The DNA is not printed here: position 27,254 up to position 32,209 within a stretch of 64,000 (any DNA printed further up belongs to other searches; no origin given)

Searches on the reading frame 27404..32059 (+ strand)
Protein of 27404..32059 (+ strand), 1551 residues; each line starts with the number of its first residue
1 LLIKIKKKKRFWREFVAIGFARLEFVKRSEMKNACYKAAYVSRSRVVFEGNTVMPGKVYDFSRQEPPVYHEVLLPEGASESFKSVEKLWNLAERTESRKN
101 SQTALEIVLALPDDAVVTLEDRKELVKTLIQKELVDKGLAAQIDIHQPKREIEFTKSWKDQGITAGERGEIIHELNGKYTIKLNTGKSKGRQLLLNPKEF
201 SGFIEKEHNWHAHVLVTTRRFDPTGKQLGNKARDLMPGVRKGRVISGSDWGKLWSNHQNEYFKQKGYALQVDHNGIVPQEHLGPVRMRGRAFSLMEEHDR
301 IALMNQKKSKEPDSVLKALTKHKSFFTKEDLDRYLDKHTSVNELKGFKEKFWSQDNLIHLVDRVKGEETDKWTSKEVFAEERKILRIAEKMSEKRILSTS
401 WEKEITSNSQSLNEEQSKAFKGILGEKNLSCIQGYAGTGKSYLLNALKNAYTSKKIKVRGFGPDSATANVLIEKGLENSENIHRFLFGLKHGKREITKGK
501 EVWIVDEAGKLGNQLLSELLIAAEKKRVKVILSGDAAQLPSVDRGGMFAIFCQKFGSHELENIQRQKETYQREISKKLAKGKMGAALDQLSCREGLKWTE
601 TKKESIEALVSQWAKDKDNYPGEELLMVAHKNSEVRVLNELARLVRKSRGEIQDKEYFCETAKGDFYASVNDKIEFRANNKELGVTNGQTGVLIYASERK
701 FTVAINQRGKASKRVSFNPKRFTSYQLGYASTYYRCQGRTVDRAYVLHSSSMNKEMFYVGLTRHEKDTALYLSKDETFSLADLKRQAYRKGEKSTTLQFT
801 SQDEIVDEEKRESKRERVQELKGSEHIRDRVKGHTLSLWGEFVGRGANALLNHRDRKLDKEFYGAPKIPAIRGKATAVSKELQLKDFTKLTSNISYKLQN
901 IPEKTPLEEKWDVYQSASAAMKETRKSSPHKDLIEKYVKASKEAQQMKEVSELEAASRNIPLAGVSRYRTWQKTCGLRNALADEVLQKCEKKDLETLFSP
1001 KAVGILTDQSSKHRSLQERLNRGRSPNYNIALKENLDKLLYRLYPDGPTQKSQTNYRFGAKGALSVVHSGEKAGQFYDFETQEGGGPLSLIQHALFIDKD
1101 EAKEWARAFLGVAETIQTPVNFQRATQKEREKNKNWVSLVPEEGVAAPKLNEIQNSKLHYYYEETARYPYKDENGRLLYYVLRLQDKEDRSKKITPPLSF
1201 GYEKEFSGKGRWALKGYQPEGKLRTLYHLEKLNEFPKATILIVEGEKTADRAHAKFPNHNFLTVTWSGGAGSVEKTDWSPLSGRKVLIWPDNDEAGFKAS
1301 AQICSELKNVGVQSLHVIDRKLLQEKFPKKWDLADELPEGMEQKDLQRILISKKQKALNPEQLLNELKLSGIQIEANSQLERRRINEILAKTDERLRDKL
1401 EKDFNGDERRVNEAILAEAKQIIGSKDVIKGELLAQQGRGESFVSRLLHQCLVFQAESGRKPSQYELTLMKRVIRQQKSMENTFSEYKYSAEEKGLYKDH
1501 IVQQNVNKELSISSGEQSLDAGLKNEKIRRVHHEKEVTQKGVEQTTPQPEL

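Call 101: search_protein_families(library=pfam, proteins=[window:27404-32059:+], max_evalue=0.0001)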
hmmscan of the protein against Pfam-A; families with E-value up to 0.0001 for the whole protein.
window:27404-32059:+ (1551 aa): 6 families
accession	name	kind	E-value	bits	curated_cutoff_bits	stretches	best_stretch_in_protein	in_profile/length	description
PF13604.12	AAA_30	-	1.8e-43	149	27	1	412-600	2-190/191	AAA domain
PF03389.21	MobA_MobL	-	6.9e-26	91.9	26.7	1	34-150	3-113/224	MobA/MobL family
PF01443.25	Viral_helicase1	-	1.6e-11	44.9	21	1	432-546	3-104/228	Viral superfamily 1 RNA helicase core domain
PF13245.12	AAA_19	-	1.5e-08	35.3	25.1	1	419-542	4-132/134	AAA domain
PF19898.4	DUF6371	-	5e-08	33.3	27.7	1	1223-1291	84-149/150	Domain of unknown function (DUF6371)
PF13401.12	AAA_22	-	1.4e-07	32.3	27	1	427-536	5-124/130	AAA domain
